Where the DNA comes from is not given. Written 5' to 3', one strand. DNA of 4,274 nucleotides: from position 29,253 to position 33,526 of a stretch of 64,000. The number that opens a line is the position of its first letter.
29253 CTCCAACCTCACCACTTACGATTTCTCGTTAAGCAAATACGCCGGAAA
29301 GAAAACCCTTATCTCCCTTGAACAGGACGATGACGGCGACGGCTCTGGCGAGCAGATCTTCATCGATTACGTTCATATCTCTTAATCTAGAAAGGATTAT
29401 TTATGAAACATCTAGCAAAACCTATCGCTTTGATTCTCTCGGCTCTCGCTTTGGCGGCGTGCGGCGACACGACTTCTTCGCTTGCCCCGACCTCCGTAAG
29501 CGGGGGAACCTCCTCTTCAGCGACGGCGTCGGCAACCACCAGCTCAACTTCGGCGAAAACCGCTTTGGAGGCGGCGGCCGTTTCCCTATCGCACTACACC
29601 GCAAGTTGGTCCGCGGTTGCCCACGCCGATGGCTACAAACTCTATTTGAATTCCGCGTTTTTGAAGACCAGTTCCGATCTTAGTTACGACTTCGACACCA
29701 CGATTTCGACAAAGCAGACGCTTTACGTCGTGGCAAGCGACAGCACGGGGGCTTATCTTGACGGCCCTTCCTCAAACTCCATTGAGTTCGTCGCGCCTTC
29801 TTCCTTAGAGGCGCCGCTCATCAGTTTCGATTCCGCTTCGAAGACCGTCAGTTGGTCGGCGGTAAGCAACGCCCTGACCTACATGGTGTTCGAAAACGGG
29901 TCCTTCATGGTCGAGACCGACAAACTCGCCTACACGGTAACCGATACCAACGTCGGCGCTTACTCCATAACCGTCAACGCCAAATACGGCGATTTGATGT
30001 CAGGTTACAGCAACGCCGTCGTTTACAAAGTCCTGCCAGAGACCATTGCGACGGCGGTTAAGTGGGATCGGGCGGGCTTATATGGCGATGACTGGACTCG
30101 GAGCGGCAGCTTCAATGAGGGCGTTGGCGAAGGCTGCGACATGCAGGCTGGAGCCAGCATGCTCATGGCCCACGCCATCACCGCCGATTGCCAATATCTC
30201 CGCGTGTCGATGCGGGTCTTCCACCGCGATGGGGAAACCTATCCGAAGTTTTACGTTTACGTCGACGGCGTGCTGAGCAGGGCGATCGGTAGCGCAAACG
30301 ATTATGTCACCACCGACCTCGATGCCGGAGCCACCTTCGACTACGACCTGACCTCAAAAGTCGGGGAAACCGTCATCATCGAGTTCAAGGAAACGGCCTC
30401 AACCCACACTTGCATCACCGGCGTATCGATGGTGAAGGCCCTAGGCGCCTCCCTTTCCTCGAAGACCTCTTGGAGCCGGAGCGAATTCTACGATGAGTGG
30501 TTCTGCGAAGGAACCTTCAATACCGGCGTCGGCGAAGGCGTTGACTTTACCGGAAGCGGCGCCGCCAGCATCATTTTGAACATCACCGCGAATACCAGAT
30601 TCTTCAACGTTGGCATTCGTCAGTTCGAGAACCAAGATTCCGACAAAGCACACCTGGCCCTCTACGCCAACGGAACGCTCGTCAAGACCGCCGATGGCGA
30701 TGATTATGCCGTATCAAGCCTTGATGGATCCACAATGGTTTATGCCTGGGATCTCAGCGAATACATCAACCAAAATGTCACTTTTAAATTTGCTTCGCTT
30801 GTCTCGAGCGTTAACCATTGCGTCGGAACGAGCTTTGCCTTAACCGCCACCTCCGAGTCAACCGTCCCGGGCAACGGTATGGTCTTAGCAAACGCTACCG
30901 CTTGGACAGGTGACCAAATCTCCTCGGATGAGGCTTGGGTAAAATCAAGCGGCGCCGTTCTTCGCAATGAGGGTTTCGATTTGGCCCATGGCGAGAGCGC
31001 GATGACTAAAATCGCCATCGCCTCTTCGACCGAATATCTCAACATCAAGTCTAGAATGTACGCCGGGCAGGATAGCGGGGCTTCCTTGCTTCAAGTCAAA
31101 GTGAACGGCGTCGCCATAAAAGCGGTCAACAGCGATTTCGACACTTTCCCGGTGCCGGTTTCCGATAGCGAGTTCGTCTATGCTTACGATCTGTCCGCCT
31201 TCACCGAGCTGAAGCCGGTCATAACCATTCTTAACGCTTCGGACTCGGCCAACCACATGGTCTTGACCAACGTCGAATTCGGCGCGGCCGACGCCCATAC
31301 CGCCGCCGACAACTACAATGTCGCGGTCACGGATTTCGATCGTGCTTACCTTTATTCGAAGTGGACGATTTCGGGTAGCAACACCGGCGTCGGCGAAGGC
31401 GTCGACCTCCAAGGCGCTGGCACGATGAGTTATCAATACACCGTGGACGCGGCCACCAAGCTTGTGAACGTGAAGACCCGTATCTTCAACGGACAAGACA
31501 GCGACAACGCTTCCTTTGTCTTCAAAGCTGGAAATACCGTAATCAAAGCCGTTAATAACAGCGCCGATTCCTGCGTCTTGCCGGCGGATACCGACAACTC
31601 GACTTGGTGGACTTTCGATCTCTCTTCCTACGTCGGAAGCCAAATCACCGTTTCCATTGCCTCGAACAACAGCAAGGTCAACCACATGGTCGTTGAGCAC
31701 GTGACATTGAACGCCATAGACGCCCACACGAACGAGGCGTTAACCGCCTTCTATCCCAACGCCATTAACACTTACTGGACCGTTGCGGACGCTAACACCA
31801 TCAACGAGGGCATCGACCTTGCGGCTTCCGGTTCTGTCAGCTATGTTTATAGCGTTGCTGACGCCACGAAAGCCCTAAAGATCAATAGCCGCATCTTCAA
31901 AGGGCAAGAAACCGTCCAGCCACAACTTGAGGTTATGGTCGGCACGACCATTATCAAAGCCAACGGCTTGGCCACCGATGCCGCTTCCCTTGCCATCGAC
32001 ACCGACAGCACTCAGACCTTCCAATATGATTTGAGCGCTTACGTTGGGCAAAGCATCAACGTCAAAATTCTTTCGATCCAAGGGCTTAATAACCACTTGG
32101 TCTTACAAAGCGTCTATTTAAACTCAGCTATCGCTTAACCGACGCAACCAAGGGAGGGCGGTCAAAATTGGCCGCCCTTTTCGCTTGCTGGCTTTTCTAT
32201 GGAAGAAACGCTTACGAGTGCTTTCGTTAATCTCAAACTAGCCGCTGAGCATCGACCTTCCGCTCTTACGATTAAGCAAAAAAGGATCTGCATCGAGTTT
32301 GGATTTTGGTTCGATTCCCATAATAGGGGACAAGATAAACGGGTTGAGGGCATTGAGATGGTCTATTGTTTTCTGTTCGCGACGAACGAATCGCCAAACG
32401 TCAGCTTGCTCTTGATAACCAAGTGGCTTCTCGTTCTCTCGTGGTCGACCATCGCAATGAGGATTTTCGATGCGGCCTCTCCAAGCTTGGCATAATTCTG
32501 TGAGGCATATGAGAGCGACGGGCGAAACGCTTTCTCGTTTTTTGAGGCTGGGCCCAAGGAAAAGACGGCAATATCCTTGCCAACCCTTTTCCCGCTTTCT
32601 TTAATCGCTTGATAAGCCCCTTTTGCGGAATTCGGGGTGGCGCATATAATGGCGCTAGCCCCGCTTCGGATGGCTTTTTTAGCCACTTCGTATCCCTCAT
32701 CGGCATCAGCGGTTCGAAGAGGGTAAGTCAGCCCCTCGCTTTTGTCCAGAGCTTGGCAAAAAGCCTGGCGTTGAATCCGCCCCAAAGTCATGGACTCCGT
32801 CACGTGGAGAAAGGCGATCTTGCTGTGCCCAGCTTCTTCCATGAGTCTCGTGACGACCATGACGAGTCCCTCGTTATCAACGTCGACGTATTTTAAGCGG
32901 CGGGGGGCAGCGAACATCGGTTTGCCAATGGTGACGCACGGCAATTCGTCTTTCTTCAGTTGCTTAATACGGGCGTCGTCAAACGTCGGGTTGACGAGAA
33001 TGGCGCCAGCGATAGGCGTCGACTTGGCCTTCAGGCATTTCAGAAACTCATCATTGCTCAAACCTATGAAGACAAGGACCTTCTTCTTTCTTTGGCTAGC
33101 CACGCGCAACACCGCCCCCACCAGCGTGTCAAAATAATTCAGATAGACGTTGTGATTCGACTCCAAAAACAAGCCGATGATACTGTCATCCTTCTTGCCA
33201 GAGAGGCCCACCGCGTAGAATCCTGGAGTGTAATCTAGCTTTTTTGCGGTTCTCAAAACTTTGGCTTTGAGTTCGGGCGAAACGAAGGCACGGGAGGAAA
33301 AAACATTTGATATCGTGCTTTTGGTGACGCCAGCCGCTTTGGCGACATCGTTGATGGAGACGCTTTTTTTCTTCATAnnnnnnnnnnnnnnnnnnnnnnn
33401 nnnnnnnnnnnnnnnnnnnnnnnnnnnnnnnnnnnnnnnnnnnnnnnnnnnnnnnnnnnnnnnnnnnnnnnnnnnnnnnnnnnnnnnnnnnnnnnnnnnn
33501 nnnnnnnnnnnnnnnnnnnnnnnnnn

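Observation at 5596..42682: A 37-kb glycan-utilisation supercluster combining mannose catabolism with furanosidase-type families and no recognisable endo-enzyme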

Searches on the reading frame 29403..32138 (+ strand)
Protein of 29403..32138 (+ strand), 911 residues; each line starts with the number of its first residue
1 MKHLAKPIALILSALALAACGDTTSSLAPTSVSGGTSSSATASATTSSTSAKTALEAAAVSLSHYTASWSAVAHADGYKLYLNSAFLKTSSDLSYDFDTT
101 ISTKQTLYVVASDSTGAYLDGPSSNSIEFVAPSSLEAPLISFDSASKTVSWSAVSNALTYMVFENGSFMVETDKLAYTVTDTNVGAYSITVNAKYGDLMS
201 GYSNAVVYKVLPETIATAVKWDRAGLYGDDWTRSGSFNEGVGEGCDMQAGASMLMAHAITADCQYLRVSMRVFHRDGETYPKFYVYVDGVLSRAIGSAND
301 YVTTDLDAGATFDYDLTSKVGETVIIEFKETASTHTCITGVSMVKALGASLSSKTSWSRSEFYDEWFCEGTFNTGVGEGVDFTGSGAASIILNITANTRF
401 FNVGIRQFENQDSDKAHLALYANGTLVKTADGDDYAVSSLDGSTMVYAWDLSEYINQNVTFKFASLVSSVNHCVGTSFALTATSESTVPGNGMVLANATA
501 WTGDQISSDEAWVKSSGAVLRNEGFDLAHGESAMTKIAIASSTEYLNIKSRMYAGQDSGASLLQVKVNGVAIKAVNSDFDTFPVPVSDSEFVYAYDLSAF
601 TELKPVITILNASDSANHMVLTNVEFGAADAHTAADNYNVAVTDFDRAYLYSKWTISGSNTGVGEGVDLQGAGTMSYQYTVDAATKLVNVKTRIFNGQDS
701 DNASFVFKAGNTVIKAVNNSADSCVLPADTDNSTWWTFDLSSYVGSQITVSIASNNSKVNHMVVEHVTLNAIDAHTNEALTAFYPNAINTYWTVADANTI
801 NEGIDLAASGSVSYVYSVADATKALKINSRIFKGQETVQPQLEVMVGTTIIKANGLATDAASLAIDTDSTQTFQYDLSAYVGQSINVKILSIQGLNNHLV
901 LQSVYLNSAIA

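Call 4: search_protein_families(library=pfam, proteins=[window:29403-32138:+], max_evalue=0.01)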
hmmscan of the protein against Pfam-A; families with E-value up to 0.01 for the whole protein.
window:29403-32138:+ (911 aa): 0 families
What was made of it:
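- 29403..32138 (+): Lipoprotein with two Fn3-like repeats and five CBM6/35/36-like beta-sandwich modules; a putative surface glycan-binding protein. No Pfam hit (call 4).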

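Call 25: search_protein_families(library=ncbifam, proteins=[window:29403-32138:+], max_evalue=0.01)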
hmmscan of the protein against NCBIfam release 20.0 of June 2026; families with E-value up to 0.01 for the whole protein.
window:29403-32138:+ (911 aa): 1 family
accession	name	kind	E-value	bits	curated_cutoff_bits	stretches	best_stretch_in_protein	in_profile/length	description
NF047847.2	SS_mature_LptM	equivalog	0.0096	16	27.7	0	1-21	1-21/31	LPS translocon maturation chaperone LptM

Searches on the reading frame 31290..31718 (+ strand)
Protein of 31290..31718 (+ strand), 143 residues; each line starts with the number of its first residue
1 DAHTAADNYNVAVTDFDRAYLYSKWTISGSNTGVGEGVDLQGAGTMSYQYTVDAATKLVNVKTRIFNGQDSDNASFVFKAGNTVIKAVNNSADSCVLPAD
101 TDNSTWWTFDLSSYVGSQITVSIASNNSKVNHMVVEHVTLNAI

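Call 89: predict_structure(alignment_id=A4)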
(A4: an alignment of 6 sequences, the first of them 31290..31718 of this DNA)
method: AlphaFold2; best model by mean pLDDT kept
length: 143 residues; sequences in the alignment: 6
mean_pLDDT: 84.0   pTM: 0.82
mean pLDDT of the five models: 84.0, 83.0, 82.6, 82.6, 70.7
residues with pLDDT >= 90: 72; 70-90: 51; 50-70: 9; < 50: 11
segments of 3 or more residues with pLDDT < 50: 1-11
pLDDT, mean of each block of 10 residues (from residue 1): 37 79 86 77 88 94 86 90 95 88 91 95 79 90 86
secondary structure, 60 per line:
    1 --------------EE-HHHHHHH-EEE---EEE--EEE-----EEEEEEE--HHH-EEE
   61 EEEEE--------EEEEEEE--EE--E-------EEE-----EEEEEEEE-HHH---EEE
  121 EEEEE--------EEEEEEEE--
elements in order: H18-24 E26-28 E32-34 E37-39 E45-51 E58-65 E74-80 E95-97 E103-110 E118-125 E134-141

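Call 92: fold_search(model_id=the predicted structure, library=pdb)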
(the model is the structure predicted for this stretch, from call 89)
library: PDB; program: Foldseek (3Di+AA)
matches with E <= 10: 1336; with E <= 0.001: 24
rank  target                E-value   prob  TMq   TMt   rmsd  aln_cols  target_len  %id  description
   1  1gmm                  4.0e-05  1.00  0.56  0.62   4.0       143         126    6  Carbohydrate binding module CBM6 from xylanase U Clostridium thermocellum (released 2001-11-28)
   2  8xmz_A                4.7e-05  1.00  0.48  0.49   4.2       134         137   17  Crystal structure of a novel porphyran-binding carbohydrate binding module (released 2024-01-17)
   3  8a1a_A                6.2e-05  1.00  0.52  0.08   8.9       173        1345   16  Structure of a leucinostatin derivative determined by host lattice display : L1F11V1 construct (released 2022-12-07)
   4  1ux7_A                1.4e-04  1.00  0.63  0.74   3.1       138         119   12  Carbohydrate-Binding Module CBM36 in complex with calcium and xylotriose (released 2004-10-27)
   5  8a19_A                1.4e-04  1.00  0.52  0.08   9.4       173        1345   15  Structure of a leucinostatin derivative determined by host lattice display : L1E4V1 construct (released 2022-12-07)
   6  6qep                  2.1e-04  1.00  0.54  0.08   4.6       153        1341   17  EngBF DARPin Fusion 4b H14 (released 2019-11-06)
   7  2w1w_A                3.0e-04  1.00  0.52  0.56   4.9       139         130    9  Native structure of a family 35 carbohydrate binding module from Clostridium thermocellum (released 2009-01-20)
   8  1w0n                  3.1e-04  1.00  0.62  0.72   3.3       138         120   13  Structure of uncomplexed Carbohydrate Binding Domain CBM36 (released 2004-10-27)
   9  6qfo                  3.1e-04  1.00  0.55  0.08   6.2       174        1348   15  EngBF DARPin Fusion 9b 3G124 (released 2019-11-06)
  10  2w1w_B                3.3e-04  1.00  0.51  0.54   5.2       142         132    9  Native structure of a family 35 carbohydrate binding module from Clostridium thermocellum (released 2009-01-20)
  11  6qev_B                3.3e-04  1.00  0.47  0.07   9.5       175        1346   16  EngBF DARPin Fusion 4b B6 (released 2019-11-06)
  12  4xup_C                4.4e-04  1.00  0.51  0.47   4.5       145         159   14  Structure of the N-terminal CBM22-1-CBM22-2 tandem domain from Paenibacillus barcinonensis Xyn10C (released 2015-06-03)
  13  2vzp_A                4.4e-04  1.00  0.50  0.56   5.8       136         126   10  Atomic Resolution Structure of the C-terminal CBM35 from Amycolatopsis orientalis exo-chitosanase CsxA (released 2009-01-13)
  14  3zm8_A                4.9e-04  1.00  0.48  0.19   5.5       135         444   16  Crystal structure of Podospora anserina GH26-CBM35 beta-(1,4)- mannanase (released 2013-04-17)
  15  2zxq                  5.2e-04  1.00  0.49  0.08   7.4       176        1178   14  Crystal structure of endo-alpha-N-acetylgalactosaminidase from Bifidobacterium longum (EngBF) (released 2009-06-16)
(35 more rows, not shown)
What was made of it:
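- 29403..32138 (+): AF2 model of one repeat has pLDDT 84 and matches CBM6/CBM36/CBM35 (calls 89, 92).
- The Lipo911 repeat folds as a CBM6/35/36-like module (calls 89, 92).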

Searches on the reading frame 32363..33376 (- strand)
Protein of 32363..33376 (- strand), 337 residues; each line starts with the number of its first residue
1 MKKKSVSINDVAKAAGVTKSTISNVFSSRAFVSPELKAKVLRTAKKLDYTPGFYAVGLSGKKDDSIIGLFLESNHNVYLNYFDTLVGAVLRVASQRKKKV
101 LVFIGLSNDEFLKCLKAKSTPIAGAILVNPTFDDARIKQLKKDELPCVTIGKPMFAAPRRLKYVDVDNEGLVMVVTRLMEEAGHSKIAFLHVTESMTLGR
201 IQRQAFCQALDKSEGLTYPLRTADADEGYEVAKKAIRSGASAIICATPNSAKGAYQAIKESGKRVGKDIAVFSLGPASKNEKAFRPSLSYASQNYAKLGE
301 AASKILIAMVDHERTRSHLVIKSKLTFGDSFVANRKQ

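Call 4: search_protein_families(library=pfam, proteins=[window:32363-33376:-], max_evalue=0.01)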
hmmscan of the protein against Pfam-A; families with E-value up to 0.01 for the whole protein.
window:32363-33376:- (337 aa): 7 families
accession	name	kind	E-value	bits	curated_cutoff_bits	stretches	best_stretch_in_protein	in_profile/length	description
PF13377.12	Peripla_BP_3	-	2.6e-18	67.1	26.5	1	180-330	5-166/167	Periplasmic binding protein-like domain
PF00356.27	LacI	-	5.7e-12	45.7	27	1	7-51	1-45/46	Bacterial regulatory proteins, lacI family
PF00532.27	Peripla_BP_1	-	1.8e-09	37.9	22.2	1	67-318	4-269/281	Periplasmic binding proteins and sugar binding domain of LacI family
PF13407.12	Peripla_BP_4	-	5.2e-07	29.9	35.1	1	127-313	60-257/258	Periplasmic binding protein domain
PF00440.29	TetR_N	-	0.00078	19.6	24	1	5-29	16-40/47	Bacterial regulatory proteins, tetR family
PF01381.28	HTH_3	-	0.0032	17.9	23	1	2-28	6-32/55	Helix-turn-helix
PF13560.12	HTH_31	-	0.0059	17.3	27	0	6-35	15-45/64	Helix-turn-helix domain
